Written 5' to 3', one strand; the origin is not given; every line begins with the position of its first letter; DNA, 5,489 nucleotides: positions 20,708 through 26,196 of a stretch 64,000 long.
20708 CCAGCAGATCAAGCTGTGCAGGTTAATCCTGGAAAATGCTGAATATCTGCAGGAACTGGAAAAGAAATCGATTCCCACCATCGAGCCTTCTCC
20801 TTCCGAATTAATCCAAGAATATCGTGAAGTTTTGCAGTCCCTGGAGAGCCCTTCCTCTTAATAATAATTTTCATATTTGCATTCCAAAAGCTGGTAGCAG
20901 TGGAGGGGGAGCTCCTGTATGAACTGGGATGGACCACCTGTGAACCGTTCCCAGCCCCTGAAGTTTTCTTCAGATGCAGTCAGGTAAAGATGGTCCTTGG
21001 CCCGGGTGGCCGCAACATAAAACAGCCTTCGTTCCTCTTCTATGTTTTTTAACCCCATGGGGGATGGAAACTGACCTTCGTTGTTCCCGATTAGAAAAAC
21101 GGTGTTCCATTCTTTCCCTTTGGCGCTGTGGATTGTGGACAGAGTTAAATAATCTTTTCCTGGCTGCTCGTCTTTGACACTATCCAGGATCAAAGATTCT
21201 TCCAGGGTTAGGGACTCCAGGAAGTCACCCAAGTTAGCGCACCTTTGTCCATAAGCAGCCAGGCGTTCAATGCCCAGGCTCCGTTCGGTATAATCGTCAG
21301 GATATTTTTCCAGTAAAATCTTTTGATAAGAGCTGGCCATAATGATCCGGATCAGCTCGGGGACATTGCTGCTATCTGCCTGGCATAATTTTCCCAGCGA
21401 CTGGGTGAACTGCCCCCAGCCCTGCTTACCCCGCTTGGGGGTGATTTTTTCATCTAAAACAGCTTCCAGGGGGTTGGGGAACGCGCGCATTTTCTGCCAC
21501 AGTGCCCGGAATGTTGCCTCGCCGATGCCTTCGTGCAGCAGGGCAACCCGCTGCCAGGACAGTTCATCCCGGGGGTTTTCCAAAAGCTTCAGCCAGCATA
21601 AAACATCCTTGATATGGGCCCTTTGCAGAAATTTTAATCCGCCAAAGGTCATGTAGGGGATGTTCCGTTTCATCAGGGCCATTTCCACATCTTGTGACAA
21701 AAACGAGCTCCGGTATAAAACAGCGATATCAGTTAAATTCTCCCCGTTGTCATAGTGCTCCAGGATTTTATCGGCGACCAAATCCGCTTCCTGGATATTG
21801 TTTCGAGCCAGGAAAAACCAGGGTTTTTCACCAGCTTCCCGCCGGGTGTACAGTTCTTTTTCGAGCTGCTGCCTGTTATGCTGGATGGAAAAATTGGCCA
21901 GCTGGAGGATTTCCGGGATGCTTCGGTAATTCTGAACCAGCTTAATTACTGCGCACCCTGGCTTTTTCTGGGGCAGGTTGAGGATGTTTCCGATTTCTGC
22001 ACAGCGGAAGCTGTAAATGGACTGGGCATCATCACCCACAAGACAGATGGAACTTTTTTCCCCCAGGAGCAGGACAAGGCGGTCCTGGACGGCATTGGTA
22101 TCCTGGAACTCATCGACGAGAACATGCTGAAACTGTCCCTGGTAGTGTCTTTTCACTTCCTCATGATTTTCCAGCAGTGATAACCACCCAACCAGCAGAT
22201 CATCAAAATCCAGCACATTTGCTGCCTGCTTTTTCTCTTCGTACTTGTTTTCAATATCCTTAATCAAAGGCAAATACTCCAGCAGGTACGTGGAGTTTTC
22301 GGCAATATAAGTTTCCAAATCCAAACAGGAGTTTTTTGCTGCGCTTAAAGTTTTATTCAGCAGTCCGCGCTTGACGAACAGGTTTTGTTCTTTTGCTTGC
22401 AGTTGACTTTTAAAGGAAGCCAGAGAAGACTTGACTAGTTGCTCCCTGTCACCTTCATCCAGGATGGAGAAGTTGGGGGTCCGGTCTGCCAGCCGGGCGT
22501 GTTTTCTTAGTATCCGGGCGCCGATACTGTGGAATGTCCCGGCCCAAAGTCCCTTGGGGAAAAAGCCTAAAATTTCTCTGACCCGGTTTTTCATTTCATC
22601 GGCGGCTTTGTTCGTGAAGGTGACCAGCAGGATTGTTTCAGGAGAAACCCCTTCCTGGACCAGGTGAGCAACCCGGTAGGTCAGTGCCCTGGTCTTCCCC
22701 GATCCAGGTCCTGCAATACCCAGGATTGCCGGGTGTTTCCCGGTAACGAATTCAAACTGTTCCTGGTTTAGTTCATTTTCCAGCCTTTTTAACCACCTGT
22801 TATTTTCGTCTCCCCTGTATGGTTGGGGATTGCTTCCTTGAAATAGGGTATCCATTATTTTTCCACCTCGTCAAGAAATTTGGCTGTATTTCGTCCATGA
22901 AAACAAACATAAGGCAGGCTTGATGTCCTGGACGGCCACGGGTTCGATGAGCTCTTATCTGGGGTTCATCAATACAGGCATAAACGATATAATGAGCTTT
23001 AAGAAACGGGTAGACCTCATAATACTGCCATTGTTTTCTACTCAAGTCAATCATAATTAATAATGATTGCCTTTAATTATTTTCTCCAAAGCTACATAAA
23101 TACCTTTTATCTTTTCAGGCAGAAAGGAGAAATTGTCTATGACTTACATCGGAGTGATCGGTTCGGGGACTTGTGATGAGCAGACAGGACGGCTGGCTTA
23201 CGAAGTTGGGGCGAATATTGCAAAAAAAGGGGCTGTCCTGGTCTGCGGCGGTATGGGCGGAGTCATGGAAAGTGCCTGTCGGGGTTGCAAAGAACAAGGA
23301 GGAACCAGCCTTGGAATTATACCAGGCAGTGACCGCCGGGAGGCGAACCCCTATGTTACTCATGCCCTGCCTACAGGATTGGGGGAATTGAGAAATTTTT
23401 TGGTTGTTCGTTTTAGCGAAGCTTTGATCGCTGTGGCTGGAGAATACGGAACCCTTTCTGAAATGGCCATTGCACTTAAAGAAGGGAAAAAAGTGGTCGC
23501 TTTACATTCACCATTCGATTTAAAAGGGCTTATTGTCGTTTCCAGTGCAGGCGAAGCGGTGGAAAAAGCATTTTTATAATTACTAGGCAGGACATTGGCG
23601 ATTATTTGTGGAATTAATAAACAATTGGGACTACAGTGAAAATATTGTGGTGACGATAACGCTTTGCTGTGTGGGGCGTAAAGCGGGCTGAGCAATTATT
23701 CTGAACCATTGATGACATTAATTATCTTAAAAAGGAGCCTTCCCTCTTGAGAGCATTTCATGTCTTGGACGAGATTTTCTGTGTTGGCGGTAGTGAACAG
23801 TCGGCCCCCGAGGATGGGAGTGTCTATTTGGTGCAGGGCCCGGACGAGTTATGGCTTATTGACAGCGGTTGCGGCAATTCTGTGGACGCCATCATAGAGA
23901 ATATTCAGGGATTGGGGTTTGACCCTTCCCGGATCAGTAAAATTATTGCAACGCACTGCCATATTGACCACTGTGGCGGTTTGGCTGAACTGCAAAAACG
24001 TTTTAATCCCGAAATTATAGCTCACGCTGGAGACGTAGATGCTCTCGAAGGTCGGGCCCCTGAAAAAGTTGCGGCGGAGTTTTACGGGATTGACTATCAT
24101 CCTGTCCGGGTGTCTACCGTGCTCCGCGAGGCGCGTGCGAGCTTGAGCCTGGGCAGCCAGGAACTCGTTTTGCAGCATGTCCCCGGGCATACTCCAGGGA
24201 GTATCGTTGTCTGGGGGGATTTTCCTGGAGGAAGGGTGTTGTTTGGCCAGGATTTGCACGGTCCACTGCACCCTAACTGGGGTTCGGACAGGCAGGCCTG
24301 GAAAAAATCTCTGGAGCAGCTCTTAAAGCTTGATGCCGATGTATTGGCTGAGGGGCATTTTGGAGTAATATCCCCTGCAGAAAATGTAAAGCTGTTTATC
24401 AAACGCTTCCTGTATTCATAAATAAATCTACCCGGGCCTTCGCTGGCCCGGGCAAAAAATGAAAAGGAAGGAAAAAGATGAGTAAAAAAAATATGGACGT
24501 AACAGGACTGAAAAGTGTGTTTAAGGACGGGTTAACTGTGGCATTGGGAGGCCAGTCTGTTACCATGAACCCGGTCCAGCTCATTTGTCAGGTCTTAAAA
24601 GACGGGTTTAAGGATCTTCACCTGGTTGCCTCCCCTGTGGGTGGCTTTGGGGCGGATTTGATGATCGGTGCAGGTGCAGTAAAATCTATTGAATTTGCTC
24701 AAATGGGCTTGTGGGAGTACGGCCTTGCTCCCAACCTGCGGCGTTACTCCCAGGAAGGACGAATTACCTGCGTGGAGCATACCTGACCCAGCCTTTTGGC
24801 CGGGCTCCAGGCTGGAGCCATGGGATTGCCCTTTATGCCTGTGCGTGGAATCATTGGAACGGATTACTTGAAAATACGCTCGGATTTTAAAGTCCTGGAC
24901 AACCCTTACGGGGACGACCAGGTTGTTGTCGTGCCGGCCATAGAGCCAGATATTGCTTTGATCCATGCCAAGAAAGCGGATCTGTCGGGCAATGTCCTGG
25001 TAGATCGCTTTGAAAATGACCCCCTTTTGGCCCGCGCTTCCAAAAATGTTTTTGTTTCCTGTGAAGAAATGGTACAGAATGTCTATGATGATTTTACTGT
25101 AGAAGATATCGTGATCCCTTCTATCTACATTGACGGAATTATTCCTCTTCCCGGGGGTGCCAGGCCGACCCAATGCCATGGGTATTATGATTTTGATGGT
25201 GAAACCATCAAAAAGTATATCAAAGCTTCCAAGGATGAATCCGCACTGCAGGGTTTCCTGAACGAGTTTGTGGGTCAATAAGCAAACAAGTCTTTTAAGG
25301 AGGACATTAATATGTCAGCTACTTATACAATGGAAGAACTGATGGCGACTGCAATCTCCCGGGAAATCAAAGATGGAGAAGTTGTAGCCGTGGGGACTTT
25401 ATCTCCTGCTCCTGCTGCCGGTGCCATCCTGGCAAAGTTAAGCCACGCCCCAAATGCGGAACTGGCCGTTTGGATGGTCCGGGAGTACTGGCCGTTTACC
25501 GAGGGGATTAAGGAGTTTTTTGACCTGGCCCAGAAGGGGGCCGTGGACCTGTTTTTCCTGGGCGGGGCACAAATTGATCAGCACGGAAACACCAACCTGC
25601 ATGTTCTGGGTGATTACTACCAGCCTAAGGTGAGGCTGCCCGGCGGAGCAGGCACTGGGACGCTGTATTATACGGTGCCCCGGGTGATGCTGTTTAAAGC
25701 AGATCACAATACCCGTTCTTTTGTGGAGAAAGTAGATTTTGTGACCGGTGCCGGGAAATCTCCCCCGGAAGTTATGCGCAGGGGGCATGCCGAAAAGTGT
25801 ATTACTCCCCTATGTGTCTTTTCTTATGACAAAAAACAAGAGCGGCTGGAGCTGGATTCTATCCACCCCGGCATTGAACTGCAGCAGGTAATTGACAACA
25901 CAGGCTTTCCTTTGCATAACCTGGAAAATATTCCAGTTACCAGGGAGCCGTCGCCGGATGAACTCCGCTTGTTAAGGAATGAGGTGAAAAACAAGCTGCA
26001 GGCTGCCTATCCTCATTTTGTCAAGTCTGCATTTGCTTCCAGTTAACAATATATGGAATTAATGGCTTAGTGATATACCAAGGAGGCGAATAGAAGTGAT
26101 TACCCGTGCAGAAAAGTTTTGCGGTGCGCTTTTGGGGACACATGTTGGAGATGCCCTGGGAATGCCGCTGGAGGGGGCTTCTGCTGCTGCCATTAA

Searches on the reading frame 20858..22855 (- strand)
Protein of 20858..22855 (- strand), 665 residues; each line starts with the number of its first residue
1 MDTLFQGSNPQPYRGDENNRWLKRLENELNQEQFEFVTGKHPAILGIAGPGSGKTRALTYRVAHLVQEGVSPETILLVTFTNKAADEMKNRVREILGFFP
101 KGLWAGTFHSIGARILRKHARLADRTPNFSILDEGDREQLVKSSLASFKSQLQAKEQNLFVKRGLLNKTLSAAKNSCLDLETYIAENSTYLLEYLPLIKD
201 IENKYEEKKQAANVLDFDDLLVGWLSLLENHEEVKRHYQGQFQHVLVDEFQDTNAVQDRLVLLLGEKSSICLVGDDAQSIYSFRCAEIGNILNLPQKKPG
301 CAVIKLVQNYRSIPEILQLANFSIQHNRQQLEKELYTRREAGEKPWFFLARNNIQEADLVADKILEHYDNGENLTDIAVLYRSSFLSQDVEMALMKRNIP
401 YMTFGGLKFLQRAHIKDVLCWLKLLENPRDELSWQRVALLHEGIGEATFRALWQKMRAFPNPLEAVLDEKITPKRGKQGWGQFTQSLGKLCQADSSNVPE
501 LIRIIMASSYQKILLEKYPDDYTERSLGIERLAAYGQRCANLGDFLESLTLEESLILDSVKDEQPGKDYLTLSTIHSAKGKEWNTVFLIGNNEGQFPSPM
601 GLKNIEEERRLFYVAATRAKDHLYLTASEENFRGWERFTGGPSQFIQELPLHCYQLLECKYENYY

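Call 5: search_protein_families(library=pfam, proteins=[window:20858-22855:-])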
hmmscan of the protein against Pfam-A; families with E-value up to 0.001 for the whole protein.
window:20858-22855:- (665 aa): 7 families
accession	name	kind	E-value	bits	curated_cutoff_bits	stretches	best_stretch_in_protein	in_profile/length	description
PF00580.27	UvrD-helicase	-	1.7e-72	244.8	23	1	29-297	1-269/271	UvrD/REP helicase N-terminal domain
PF13361.12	UvrD_C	-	4.3e-59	201.1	25.6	2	304-470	1-168/350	UvrD-like helicase C-terminal domain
PF13245.12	AAA_19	-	2e-22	80.3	25.1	1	40-284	10-134/134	AAA domain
PF13538.12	UvrD_C_2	-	4.2e-12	46.2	27.4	1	570-626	2-52/52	UvrD-like helicase C-terminal domain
PF01443.25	Viral_helicase1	-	3.6e-07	30.7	21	0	568-625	178-226/228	Viral superfamily 1 RNA helicase core domain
PF13086.12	AAA_11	-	7.9e-05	23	27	1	26-278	11-249/257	AAA domain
PF13604.12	AAA_30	-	0.00013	22.2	27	0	35-91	8-65/191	AAA domain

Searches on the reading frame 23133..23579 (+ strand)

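Call 31: search_protein_families(library=ncbifam, proteins=[window:23133-23579:+], max_evalue=0.01)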
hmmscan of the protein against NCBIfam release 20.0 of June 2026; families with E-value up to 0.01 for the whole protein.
window:23133-23579:+ (148 aa): 4 families
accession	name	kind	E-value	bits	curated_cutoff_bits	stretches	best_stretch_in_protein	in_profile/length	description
TIGR00725.1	TIGR00725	hypoth_equivalog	4.1e-41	140.1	106.9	1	3-137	1-135/159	TIGR00725 family protein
TIGR00730.1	TIGR00730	subfamily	1.3e-12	47.8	96.35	1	14-114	13-116/178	TIGR00730 family Rossman fold protein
NF058542.1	CtkRMPhLog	equivalog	4.7e-07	29.9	300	1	11-118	10-120/177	cytokinin riboside 5'-monophosphate phosphoribohydrolase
TIGR00732.1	dprA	equivalog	0.00019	20.7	191.15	1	5-66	46-107/220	DNA-processing protein DprA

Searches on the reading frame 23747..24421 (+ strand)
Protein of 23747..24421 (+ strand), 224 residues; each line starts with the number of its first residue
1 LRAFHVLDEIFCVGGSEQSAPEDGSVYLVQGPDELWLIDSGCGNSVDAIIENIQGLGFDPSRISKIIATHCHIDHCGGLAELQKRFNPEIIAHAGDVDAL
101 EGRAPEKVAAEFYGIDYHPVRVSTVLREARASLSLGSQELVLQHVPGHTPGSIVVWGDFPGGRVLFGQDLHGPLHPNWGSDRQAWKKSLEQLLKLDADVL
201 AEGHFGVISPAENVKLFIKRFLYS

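Call 5: search_protein_families(library=pfam, proteins=[window:23747-24421:+])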
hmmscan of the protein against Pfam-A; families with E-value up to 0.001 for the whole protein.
window:23747-24421:+ (224 aa): 3 families
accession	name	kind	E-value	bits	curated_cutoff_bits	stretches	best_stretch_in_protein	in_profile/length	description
PF00753.33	Lactamase_B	-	2e-28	100.1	22.7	1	22-204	4-196/196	Metallo-beta-lactamase superfamily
PF12706.13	Lactamase_B_2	-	3.4e-06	27.3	27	1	59-121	27-91/200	Beta-lactamase superfamily domain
PF19583.5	ODP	-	2.2e-05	24.8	27.2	1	26-176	5-142/194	ODP family beta lactamase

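Call 31: search_protein_families(library=ncbifam, proteins=[window:23747-24421:+], max_evalue=0.01)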
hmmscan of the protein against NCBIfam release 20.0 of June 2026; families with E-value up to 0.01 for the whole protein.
window:23747-24421:+ (224 aa): 58 families (the best 25 are shown)
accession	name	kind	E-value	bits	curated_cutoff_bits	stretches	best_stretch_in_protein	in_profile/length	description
NF033105.1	bla_subclass_B3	equivalog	3.9e-29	101.7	240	1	2-153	7-151/257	subclass B3 metallo-beta-lactamase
NF012229.1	bla_class_B_core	domain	1.1e-19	71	100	1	28-156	19-137/139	metallo-beta-lactamase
NF000458.2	blaPEDO-2_fam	exception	1.5e-17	63.9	550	1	23-154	51-181/285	PEDO-2 family subclass B3 metallo-beta-lactamase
NF012140.0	blaBJP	exception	2.5e-17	62.6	600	1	3-153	40-182/294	BJP family subclass B3 metallo-beta-lactamase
NF033184.1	B3_Acin_new1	exception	4.9e-17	61.9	580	1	4-153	35-176/283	putative subclass B3 metallo-beta-lactamase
NF047896.1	blaMIM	exception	2.9e-16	59.7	640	1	28-153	74-199/306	MIM family subclass B3 metallo-beta-lactamase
NF000405.1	HARLDQ_not_B3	exception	7.1e-16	58.6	350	1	3-153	25-167/267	HARLDQ motif MBL-fold protein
NF000459.2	blaSPG-1_fam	exception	1.2e-15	57.4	550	1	8-154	41-177/285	SPG-1 family subclass B3 metallo-beta-lactamase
NF000456.2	blaMSI-1_fam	exception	1.8e-15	57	550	1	16-163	40-188/289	MSI-1 family subclass B3 metallo-beta-lactamase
NF012101.1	blaGOB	exception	3.4e-15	56.1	560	1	24-153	52-180/290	GOB family subclass B3 metallo-beta-lactamase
NF033185.1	B3_Acin_new2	exception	8.5e-15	54.7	625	1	23-153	51-178/285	putative subclass B3 metallo-beta-lactamase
NF033106.1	blaL1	exception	1.7e-14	53.5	560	1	20-163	55-197/290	L1 family subclass B3 metallo-beta-lactamase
NF000439.2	blaAIM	exception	1.5e-13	51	675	1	28-153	62-187/303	AIM family subclass B3 metallo-beta-lactamase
NF000427.2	blaCAU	exception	2e-13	50.3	500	1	2-153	10-154/262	CAU/MBL1b family subclass B3 metallo-beta-lactamase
NF000438.2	blaPOM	exception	5.2e-13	48.8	610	1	26-163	59-195/286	POM family subclass B3 metallo-beta-lactamase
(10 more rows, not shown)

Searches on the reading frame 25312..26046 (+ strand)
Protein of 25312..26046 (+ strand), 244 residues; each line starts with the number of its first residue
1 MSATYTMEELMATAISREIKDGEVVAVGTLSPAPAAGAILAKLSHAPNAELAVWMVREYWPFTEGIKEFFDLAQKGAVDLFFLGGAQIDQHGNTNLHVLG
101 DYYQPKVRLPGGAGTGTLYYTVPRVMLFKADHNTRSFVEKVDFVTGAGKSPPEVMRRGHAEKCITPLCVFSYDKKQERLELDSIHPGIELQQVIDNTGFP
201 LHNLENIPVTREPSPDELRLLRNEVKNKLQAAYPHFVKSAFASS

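Call 5: search_protein_families(library=pfam, proteins=[window:25312-26046:+])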
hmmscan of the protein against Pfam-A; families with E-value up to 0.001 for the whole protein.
window:25312-26046:+ (244 aa): 1 family
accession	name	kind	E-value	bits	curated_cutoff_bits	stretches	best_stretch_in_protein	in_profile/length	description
PF01144.29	CoA_trans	-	9.7e-25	87.7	23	1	62-195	85-216/217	Coenzyme A transferase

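Call 31: search_protein_families(library=ncbifam, proteins=[window:25312-26046:+], max_evalue=0.01)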
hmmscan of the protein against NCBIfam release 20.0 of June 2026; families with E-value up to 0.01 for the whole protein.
window:25312-26046:+ (244 aa): 1 family
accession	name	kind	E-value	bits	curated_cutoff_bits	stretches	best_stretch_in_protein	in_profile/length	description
TIGR02428.1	pcaJ_scoB_fam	subfamily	0.00029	20.3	243.55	0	70-200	87-204/207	3-oxoacid CoA-transferase subunit B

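Call 40: search_solved_structures(query=window:25312-26043:+, show_alignments=4)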
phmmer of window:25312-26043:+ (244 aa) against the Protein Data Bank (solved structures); distinct sequences matched with E-value up to 0.001: 9.
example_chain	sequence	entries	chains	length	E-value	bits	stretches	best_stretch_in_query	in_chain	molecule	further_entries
1poi_B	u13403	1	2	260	1.1e-24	90.2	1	75-225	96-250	GLUTACONATE COENZYME A-TRANSFERASE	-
6co6_B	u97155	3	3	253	3.3e-20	75.6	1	66-224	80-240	Probable CoA-transferase beta subunit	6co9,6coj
5n03_D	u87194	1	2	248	4.4e-17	65.4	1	66-215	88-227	Glutaconate CoA-transferase family, subunit B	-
5n00_B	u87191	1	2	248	5.2e-17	65.1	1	66-215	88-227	Glutaconate CoA-transferase family, subunit B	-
5mzw_D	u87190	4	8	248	5.5e-17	65.1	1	66-215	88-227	Glutaconate CoA-transferase family, subunit B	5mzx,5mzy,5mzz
5n02_D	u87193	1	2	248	5.7e-17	65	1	66-215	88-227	Glutaconate CoA-transferase family, subunit B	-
5n01_D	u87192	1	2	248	6.1e-17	64.9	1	66-215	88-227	Glutaconate CoA-transferase family, subunit B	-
6con_B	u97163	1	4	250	4.6e-15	58.8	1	82-225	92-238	CoA-transferase subunit beta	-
2ahu_A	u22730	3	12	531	0.00075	22.1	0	69-199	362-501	putative enzyme ydiF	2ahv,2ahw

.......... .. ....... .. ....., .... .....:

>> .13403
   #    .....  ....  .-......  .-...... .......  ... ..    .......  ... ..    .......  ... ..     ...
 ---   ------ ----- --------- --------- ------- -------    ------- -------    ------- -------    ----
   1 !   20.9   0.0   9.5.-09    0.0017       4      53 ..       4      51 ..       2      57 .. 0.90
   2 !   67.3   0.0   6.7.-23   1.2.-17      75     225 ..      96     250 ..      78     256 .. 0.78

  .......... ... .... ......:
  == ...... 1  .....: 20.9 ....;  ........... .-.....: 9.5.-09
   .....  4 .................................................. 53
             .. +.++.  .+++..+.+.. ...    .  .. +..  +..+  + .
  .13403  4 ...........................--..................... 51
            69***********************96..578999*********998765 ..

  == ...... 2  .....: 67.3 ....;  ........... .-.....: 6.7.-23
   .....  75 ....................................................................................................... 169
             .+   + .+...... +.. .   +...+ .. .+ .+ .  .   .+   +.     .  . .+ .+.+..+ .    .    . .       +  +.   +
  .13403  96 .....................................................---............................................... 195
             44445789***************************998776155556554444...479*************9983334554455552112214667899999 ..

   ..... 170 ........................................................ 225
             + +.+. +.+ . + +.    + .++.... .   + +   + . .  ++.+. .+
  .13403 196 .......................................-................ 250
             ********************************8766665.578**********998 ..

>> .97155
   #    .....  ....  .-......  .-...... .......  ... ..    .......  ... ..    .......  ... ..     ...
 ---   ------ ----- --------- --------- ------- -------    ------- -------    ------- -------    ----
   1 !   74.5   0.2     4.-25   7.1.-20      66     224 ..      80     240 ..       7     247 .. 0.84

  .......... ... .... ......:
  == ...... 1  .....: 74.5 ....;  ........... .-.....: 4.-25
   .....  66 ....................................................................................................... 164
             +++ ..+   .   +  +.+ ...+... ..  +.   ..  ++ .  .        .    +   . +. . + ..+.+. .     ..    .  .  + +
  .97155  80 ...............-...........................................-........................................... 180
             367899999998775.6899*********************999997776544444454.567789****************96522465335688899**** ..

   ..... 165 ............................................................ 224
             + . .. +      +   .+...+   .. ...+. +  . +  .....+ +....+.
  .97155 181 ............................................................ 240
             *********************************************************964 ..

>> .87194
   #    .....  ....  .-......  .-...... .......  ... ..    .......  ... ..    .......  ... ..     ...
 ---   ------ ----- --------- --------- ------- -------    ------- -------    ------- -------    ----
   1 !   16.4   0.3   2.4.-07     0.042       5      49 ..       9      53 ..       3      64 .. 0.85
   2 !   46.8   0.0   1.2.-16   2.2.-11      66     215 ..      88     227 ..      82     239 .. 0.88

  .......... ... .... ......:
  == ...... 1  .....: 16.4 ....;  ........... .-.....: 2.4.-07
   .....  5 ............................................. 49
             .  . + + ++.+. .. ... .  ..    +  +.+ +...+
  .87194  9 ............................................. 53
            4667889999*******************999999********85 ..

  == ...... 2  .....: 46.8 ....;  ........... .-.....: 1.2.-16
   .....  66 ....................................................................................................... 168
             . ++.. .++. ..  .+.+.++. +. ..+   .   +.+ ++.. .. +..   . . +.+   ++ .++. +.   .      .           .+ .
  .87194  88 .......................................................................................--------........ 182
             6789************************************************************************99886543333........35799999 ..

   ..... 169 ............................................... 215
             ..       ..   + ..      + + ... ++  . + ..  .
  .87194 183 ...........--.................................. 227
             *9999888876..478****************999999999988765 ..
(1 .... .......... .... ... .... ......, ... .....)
